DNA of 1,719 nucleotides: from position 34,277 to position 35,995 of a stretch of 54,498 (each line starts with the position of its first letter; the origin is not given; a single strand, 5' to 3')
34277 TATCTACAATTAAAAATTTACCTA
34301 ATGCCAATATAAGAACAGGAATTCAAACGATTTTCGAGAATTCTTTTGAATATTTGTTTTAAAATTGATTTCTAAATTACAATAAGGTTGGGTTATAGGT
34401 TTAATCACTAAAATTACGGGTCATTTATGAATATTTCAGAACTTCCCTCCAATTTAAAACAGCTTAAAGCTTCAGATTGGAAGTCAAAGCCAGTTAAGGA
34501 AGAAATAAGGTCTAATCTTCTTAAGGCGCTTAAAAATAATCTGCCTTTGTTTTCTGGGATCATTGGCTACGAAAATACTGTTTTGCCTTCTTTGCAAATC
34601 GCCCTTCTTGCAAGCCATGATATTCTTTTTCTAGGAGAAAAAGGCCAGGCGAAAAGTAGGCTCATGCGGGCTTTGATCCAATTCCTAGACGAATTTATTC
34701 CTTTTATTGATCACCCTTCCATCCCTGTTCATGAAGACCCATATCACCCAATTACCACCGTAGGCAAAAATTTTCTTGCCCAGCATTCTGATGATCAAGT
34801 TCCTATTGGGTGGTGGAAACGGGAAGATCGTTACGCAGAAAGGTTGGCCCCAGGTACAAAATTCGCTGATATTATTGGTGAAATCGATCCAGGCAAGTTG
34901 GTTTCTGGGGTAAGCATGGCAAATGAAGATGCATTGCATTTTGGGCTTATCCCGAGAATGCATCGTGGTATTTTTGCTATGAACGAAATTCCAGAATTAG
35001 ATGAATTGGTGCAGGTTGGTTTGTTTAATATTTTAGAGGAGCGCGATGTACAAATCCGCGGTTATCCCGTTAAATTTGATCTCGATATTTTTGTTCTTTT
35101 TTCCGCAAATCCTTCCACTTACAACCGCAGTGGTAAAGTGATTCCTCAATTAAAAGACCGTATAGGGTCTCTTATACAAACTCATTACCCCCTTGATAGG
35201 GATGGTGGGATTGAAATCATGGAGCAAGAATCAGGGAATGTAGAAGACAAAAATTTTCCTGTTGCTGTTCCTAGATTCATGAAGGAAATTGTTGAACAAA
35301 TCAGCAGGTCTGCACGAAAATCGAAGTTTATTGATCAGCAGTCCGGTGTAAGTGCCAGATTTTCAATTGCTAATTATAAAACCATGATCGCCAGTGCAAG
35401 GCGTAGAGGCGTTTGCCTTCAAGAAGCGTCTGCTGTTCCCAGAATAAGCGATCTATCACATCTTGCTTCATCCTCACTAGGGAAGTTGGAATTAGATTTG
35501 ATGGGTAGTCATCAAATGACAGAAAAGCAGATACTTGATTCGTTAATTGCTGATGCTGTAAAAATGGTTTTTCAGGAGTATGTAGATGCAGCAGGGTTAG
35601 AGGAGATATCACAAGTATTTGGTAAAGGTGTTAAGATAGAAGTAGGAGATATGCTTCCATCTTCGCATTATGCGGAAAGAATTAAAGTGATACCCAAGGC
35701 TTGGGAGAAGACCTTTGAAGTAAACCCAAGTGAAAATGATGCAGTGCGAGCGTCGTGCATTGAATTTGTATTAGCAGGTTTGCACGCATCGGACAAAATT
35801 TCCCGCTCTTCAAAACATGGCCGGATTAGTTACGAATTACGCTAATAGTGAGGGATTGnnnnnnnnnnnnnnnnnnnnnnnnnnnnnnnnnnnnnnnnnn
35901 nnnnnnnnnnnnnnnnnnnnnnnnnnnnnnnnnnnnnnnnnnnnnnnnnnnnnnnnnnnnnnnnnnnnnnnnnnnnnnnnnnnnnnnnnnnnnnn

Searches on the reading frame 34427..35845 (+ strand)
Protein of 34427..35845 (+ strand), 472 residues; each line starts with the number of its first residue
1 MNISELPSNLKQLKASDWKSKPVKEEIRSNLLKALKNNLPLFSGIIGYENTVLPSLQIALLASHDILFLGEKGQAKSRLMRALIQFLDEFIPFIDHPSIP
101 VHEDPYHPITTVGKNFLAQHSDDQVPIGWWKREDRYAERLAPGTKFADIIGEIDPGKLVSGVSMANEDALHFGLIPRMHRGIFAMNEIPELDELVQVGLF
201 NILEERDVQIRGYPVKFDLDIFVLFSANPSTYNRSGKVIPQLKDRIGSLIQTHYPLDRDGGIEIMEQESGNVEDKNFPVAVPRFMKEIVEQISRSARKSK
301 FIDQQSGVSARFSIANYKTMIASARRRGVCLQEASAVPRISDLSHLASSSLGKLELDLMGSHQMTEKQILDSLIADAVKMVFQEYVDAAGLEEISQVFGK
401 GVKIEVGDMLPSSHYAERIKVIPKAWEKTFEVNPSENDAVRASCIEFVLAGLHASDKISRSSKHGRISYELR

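Call 3: search_protein_families(library=pfam, proteins=[window:34427-35845:+], max_evalue=0.01)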
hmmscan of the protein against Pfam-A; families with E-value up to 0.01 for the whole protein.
window:34427-35845:+ (472 aa): 3 families
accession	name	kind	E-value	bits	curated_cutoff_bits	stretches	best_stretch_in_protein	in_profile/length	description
PF01078.27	Mg_chelatase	-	5.7e-06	26.3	20.3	0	170-231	97-160/207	Magnesium chelatase, subunit ChlI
PF07728.20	AAA_5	-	0.00075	19.9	22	0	143-245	36-138/139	AAA domain (dynein-related subfamily)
PF00158.32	Sigma54_activat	-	0.0011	19.1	20.2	0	171-228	85-142/168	Sigma-54 interaction domain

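Call 5: search_protein_families(library=ncbifam, proteins=[window:34427-35845:+], max_evalue=0.01)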
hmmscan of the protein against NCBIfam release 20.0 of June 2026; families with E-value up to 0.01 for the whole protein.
window:34427-35845:+ (472 aa): 3 families
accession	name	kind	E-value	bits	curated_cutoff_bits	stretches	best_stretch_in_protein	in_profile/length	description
TIGR02030.1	BchI-ChlI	equivalog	2.1e-05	23.9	466.95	1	65-271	27-221/337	magnesium chelatase ATPase subunit I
TIGR02031.1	BchD-ChlD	equivalog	9.4e-05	21.3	499.55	1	69-275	22-187/608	magnesium chelatase ATPase subunit D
TIGR02442.1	Cob-chelat-sub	hypoth_equivalog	9.8e-05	21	779.45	1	66-280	28-227/641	putative cobaltochelatase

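Call 6: search_solved_structures(query=window:34427-35845:+, max_evalue=1)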
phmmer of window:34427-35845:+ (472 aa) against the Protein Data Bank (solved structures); distinct sequences matched with E-value up to 1: 29.
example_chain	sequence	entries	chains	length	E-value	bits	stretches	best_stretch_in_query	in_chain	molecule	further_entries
8osf_A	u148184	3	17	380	1.2e-07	34.2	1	42-287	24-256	Magnesium-chelatase subunit ChlI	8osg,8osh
6l8d_A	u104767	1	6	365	4.3e-05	25.8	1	42-269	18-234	Magnesium-chelatase subunit ChlI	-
1g8p_A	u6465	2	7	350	0.00029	23.1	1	42-268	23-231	MAGNESIUM-CHELATASE 38 KDA SUBUNIT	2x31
1ft3_A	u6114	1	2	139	0.014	17.5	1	341-414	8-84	RHO GDP-DISSOCIATION INHIBITOR 1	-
4zpx_A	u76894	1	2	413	0.017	17.2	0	149-298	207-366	ATP-dependent protease Lon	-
1rho_A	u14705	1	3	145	0.022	16.9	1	340-414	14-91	RHO GDP-DISSOCIATION INHIBITOR 1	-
2n80_B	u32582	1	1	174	0.023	16.8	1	340-414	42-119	Rho GDP-dissociation inhibitor 1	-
2jhw_A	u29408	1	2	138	0.024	16.8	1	340-414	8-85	RHO GDP-DISSOCIATION INHIBITOR 1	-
2jhz_A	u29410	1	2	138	0.026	16.6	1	340-414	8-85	RHO GDP-DISSOCIATION INHIBITOR 1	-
2jhx_A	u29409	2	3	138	0.026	16.6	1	340-414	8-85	RHO GDP-DISSOCIATION INHIBITOR 1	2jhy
1qvy_A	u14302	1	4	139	0.026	16.6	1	341-414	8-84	Rho GDP-dissociation inhibitor 1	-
1kmt_A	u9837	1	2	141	0.027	16.6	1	340-414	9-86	Rho GDP-dissociation inhibitor 1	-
2jhu_A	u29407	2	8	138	0.028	16.5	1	340-414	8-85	RHO GDP-DISSOCIATION INHIBITOR 1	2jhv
1cc0_E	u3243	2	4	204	0.031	16.4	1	340-414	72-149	rho GDP dissociation inhibitor alpha | RHO GDP-DISSOCIATION INHIBITOR 1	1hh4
3k1j_A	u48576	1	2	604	0.056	15.5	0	149-298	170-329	ATP-dependent protease Lon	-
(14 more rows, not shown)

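Call 10: find_homologous_proteins(query=window:34427-35845:+, max_evalue=0.00001)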
Query window:34427-35845:+ (472 aa): 7905 proteins with E <= 0.00001 among 8000 candidates; the best 120 are listed.
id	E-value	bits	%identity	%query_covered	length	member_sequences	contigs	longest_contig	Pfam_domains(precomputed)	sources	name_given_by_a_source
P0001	0.0e+0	1027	98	100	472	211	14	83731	PF01078.28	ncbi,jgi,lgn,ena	ncbi:MAG: magnesium chelatase [Gemmataceae bacterium]|jgi:magnesium chelatase subunit I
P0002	8.4e-283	956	91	100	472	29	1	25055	PF01078.28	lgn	-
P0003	2.8e-269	911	87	100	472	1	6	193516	-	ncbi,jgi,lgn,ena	-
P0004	1.3e-240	817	77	100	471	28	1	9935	-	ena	-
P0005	9.1e-238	808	75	99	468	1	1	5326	PF07728.21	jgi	jgi:magnesium chelatase subunit I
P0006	7.1e-237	805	75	99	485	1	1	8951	PF01078.28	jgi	jgi:magnesium chelatase subunit I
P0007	1.4e-236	804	75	100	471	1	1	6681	PF01078.28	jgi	-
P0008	1.4e-236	804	75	99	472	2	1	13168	PF07728.21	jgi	jgi:magnesium chelatase subunit I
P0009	1.6e-236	804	75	99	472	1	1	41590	PF01078.28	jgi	jgi:magnesium chelatase subunit I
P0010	1.6e-236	804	75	99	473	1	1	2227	PF07728.21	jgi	jgi:magnesium chelatase subunit I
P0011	2.1e-236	803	75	100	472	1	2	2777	-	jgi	jgi:magnesium chelatase subunit I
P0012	5.6e-236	802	75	99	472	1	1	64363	-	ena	-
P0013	7.5e-236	801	74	100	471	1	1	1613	PF01078.28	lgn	-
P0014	8.2e-236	801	75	99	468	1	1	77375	-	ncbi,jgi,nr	ncbi:MAG TPA: magnesium chelatase [Gemmataceae bacterium]|nr:magnesium chelatase [Gemmataceae bacter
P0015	1.3e-235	801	73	100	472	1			PF01078.28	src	-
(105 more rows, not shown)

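Call 12: find_related_loci(query=A1, collection=genome_contigs, flank=10000)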
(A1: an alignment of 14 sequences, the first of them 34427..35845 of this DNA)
Query A1 (472 aa) in genome_contigs; peptide patterns used: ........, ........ (x = any residue, [..] = any of these).
599 stretches matched a pattern (row limit reached: there are more); 520 encode a relative of the query (tblastn E <= 1e-3); the best 80 are kept; 80 distinct loci.
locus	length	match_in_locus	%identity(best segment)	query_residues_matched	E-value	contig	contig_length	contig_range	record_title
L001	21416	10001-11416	98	1-472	0e+0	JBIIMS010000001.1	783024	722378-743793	MAG: Gemmataceae bacterium isolate ME2002-07-17pf_3300034102_group1_bin49 Rohwer_bin1629_scaffold_2_c1, whole genome sho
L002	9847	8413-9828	90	1-472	0e+0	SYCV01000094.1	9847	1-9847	MAG: Planctomycetia bacterium isolate F1-20-MAGs202 F1-20__c268957, whole genome shotgun sequence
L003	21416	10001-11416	87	1-472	0e+0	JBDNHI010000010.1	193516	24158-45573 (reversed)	MAG: Gemmataceae bacterium isolate concoct.25.ELB k141_23011, whole genome shotgun sequence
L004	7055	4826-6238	77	1-471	0e+0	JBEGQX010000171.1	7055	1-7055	MAG: Planctomycetota bacterium isolate pamunkeyriver_2019_sw_WHONDRS-S19S_0054_B_bin.49 scaffold_2761923, whole genome s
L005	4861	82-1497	74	1-472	0e+0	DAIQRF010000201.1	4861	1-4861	MAG TPA_asm: Casimicrobiaceae bacterium isolate CTOTU41304 NODE_14491_length_4861_cov_4.669788, whole genome shotgun seq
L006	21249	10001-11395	75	7-471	0e+0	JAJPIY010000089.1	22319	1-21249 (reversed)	MAG: Planctomycetota bacterium isolate Centralia_MAG_388 k107_11099528, whole genome shotgun sequence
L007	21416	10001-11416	74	1-472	0e+0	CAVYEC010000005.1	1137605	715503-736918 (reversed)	MAG: uncultured Planctomycetota bacterium isolate MFD09603.bin.2.111 genome assembly, contig: contig_9171, whole genome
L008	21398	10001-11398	74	7-472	0e+0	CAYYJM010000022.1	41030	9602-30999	MAG TPA_asm: uncultured Alcaligenaceae bacterium isolate SRP263991_co5_27 genome assembly, contig: NODE_1995_length_4103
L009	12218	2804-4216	73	1-471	0e+0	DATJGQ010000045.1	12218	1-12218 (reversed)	MAG TPA_asm: Gemmataceae bacterium isolate SMAG_U15490 k141_951746, whole genome shotgun sequence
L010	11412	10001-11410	74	1-470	0e+0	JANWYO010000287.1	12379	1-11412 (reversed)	MAG: Gemmataceae bacterium isolate SKYG72 k141_64692, whole genome shotgun sequence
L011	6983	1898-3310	72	1-471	0e+0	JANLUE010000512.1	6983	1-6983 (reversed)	MAG: Gemmataceae bacterium isolate OTE_25_concoct_364 OTE_25_k141_2897853, whole genome shotgun sequence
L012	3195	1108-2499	73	7-470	0e+0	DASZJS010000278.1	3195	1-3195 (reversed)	MAG TPA_asm: Gemmata sp. isolate SMAG_U6635 k141_2420384, whole genome shotgun sequence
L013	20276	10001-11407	71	3-471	0e+0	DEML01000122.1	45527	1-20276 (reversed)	MAG TPA_asm: Planctomycetaceae bacterium UBA2671 UBA2671_contig_6394, whole genome shotgun sequence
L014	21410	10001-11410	73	2-471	0e+0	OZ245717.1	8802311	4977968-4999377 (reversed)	MAG: Gemmataceae bacterium isolate a1969a84-6968-4215-8892-50c3549db43c genome assembly, chromosome: 1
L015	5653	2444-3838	72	7-471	0e+0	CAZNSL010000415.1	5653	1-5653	MAG TPA_asm: uncultured Alcaligenaceae bacterium isolate SRP189682_co2_312 genome assembly, contig: NODE_32244_length_56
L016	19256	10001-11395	72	6-470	0e+0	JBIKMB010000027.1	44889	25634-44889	MAG: Pirellulaceae bacterium isolate ME2014-08-29_3300036719_group5_bin81 Rohwer_bin1640_scaffold_472_c1, whole genome s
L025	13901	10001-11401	72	4-470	0e+0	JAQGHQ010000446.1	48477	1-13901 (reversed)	MAG: Gemmataceae bacterium isolate RYN_437 scaffold_909250, whole genome shotgun sequence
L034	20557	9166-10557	72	7-470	0e+0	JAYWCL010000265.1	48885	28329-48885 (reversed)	MAG: Limnoglobus sp. isolate GL94_UP_concoct_236 GL94_UP_concoct_236_264, whole genome shotgun sequence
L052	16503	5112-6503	72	7-470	0e+0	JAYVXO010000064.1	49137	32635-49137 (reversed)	MAG: Fimbriiglobus sp. isolate GL85_DN_metabat_129_sub GL85_DN_metabat_129_sub_63, whole genome shotgun sequence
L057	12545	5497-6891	71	7-471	0e+0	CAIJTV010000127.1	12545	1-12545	MAG: uncultured Planctomycetaceae bacterium isolate Erken-D7_bin-0123 genome assembly, contig: bin-0123:0127/1437, whole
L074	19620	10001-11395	71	7-471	0e+0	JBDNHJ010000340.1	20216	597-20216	MAG: Fuerstiella sp. isolate concoct.253.ELB k141_1193330, whole genome shotgun sequence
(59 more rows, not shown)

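Call 39: search_protein_families(library=padloc, proteins=[window:34427-35845:+], max_evalue=0.01)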
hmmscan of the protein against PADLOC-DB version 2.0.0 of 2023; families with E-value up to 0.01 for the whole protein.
window:34427-35845:+ (472 aa): 0 families

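Call 48: search_solved_structures(query=A1, max_evalue=0.01)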
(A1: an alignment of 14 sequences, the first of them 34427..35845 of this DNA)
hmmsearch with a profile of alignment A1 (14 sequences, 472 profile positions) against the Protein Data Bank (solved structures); distinct sequences matched with E-value up to 0.01: 4.
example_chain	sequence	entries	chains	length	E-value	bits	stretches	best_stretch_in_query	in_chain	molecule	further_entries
8osf_A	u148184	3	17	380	6.1e-06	28.4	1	43-274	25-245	Magnesium-chelatase subunit ChlI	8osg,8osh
6l8d_A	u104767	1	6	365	0.0028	19.6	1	64-274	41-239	Magnesium-chelatase subunit ChlI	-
2n80_B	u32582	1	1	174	0.0089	18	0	329-412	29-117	Rho GDP-dissociation inhibitor 1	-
4zpx_A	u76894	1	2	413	0.0099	17.8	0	159-214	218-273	ATP-dependent protease Lon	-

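Call 49: search_protein_representatives(protein=window:34427-35845:+)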
Query: 472 residues. Proteins with E-value up to 0.001 (for the whole library): 2958; up to 1e-10: 1752; up to 1e-30: 466. The best 150 are listed.
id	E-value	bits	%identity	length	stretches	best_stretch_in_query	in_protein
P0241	2.1e-139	481.7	61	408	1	4-379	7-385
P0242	1.0e-128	446.5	65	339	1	133-462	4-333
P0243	4.8e-124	431.1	48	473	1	9-461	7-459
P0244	7.0e-122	424.0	46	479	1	4-469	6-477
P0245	4.3e-120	418.1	67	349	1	17-312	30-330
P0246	4.1e-116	405.0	44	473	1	2-465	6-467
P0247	6.4e-115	401.0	75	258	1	178-420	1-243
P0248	3.3e-114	398.7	65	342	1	80-378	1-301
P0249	1.6e-113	396.4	42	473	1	1-464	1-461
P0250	8.6e-109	380.8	43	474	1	7-470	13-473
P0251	2.7e-102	359.4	44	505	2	7-388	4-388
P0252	3.3e-100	352.5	41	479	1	7-468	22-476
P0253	5.2e-100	351.9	41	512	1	10-468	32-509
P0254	2.3e-98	346.5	66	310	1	40-278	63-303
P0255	3.5e-97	342.6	42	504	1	11-462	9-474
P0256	6.8e-95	335.0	39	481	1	4-468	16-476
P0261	2.7e-88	313.3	38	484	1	2-469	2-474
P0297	7.6e-69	249.2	33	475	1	9-469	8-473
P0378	3.6e-52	194.2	31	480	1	10-462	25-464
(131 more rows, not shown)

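Call 50: list_cluster_members(proteins=[P0243, P0244, P0246, P0249, P0250, P0252, P0256, P0261, P0297, P0378])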
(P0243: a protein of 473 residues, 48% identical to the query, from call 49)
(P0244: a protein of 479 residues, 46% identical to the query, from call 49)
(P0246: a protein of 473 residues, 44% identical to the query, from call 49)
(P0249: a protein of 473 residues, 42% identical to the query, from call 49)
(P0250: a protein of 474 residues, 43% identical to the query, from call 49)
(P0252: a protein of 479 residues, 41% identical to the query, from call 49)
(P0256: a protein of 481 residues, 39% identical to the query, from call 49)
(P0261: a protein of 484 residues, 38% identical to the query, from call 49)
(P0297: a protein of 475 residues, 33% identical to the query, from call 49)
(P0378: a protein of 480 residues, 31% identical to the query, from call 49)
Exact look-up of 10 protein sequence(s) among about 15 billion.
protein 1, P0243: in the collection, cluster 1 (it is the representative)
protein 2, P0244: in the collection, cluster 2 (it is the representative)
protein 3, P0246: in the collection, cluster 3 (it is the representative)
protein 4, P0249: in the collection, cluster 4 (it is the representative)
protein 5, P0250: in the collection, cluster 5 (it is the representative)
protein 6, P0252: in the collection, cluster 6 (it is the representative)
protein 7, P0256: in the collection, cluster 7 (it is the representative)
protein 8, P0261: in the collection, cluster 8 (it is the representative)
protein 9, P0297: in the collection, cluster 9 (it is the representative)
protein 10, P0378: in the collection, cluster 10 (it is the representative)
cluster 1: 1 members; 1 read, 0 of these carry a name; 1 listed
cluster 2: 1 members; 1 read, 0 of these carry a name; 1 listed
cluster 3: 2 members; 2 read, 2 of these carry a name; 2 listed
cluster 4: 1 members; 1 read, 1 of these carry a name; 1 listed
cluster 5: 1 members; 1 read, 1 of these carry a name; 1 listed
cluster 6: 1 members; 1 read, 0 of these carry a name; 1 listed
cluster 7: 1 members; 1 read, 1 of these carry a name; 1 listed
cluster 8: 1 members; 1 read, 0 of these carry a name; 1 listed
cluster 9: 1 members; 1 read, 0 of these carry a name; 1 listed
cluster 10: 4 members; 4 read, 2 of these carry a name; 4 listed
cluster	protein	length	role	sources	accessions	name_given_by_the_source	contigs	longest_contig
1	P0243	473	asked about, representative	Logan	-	-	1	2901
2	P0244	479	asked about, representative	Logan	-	-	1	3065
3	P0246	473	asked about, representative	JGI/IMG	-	magnesium chelatase subunit I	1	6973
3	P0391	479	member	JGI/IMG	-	magnesium chelatase subunit I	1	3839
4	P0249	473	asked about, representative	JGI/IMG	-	magnesium chelatase subunit I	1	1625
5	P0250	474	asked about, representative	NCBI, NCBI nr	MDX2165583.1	MAG: magnesium chelatase [Deltaproteobacteria bacterium] | magnesium chelatase [Deltaproteobacteria bacterium]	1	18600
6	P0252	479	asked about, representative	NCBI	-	-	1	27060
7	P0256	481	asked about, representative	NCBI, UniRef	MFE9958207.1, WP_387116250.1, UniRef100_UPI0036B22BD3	magnesium chelatase [Micromonospora sp. NPDC005299] | magnesium chelatase n=1 Tax=Micromonospora sp. NPDC005299 TaxID=3364231 ...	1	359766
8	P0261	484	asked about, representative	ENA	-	-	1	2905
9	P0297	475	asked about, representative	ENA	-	-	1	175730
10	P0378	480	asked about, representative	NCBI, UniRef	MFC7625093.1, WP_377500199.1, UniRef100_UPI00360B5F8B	AAA family ATPase [Microlunatus sp. GCM10028923] | AAA family ATPase n=1 Tax=Microlunatus sp. GCM10028923 TaxID=3273400 RepID=UPI00360B5F8B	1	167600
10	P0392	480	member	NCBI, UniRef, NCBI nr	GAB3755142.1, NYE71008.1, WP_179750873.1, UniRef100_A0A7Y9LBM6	magnesium chelatase [Microlunatus parietis] | Magnesium chelatase subunit I n=1 Tax=Microlunatus parietis TaxID=682979 ...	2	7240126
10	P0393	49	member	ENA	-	-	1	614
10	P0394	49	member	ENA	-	-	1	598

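Call 51: find_encoding_contigs(protein=P0256, flank=6000, max_places=1)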
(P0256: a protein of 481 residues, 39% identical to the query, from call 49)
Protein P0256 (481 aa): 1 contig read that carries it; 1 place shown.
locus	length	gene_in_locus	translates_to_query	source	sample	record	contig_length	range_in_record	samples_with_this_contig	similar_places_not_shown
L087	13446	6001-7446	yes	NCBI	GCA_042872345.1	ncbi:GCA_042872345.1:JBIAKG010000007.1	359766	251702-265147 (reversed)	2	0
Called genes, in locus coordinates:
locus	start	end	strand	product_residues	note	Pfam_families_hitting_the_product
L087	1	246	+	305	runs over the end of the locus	PF03067:LPMO_10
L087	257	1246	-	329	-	PF00248:Aldo_ket_red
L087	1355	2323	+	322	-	PF00248:Aldo_ket_red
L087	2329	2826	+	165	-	PF01814:Hemerythrin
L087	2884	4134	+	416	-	PF07730:HisKA_3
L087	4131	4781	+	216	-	PF00072:Response_reg, PF00196:GerE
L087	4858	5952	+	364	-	-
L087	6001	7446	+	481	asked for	PF00158:Sigma54_activat (faint), PF01078:Mg_chelatase (faint), PF07728:AAA_5 (faint)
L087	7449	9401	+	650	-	PF27532:Mb0984_helical, PF27098:Rv0959_3rd, PF13519:VWA_2 (weak)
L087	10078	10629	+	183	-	-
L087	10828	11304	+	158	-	-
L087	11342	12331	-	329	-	PF01965:DJ-1_PfpI, PF00165:HTH_AraC (weak), PF12833:HTH_18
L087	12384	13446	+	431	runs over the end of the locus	PF07690:MFS_1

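Call 63: find_encoding_contigs(protein=P0250, flank=6000, max_places=1)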
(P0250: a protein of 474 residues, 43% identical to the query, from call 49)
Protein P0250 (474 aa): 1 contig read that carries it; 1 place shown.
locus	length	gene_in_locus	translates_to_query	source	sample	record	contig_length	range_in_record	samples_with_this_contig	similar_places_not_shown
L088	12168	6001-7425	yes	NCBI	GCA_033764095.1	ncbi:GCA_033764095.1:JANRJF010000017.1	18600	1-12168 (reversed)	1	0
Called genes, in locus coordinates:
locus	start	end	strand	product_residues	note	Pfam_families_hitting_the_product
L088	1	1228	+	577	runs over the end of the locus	PF17092:PCB_OB (faint), PF21710:Spt6_S1 (faint), PF00575:S1, PF18614:RNase_II_C_S1 (faint), PF00575:S1, PF23459:S1_RRP5 (weak), PF00575:S1, PF23459:S1_RRP5 (weak)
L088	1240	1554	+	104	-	PF00216:Bac_DNA_binding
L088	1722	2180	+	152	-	PF01230:HIT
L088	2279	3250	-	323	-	PF01544:CorA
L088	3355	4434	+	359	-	PF02958:EcKL (weak), PF01636:APH, PF07914:DUF1679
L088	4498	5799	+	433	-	PF00512:HisKA, PF02518:HATPase_c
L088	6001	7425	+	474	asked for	PF01078:Mg_chelatase (faint), PF07728:AAA_5 (faint)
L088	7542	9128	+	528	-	PF27532:Mb0984_helical, PF27098:Rv0959_3rd, PF13519:VWA_2 (weak)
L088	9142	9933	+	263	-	-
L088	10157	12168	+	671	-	PF01624:MutS_I, PF05188:MutS_II, PF05192:MutS_III, PF05190:MutS_IV, PF00488:MutS_V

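Call 64: find_encoding_contigs(protein=P0297, flank=6000, max_places=1)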
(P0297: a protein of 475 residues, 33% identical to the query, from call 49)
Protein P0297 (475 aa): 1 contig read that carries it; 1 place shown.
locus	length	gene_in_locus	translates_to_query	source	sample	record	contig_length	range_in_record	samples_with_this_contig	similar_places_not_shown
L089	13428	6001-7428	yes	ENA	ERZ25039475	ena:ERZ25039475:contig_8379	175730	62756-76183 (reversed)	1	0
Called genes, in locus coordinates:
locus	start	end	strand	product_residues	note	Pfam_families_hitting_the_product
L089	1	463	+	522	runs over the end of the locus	PF05195:AMP_N, PF00557:Peptidase_M24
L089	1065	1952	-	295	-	-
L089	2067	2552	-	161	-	PF18029:Glyoxalase_6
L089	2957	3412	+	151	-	PF13280:WYL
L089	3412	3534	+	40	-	PF25583:WCX (weak)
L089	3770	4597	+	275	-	-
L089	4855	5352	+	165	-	PF03449:GreA_GreB_N, PF01272:GreA_GreB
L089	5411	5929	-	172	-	PF13412:HTH_24, PF13404:HTH_AsnC-type (weak), PF01037:AsnC_trans_reg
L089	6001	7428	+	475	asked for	PF00158:Sigma54_activat (faint), PF01078:Mg_chelatase (faint), PF07728:AAA_5 (faint)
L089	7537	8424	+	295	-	PF27532:Mb0984_helical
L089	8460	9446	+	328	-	PF13519:VWA_2 (weak)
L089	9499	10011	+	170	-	PF00856:SET (weak)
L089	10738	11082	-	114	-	-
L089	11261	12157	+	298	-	-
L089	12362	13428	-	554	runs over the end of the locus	PF02629:CoA_binding (weak), PF13380:CoA_binding_2, PF13607:Succ_CoA_lig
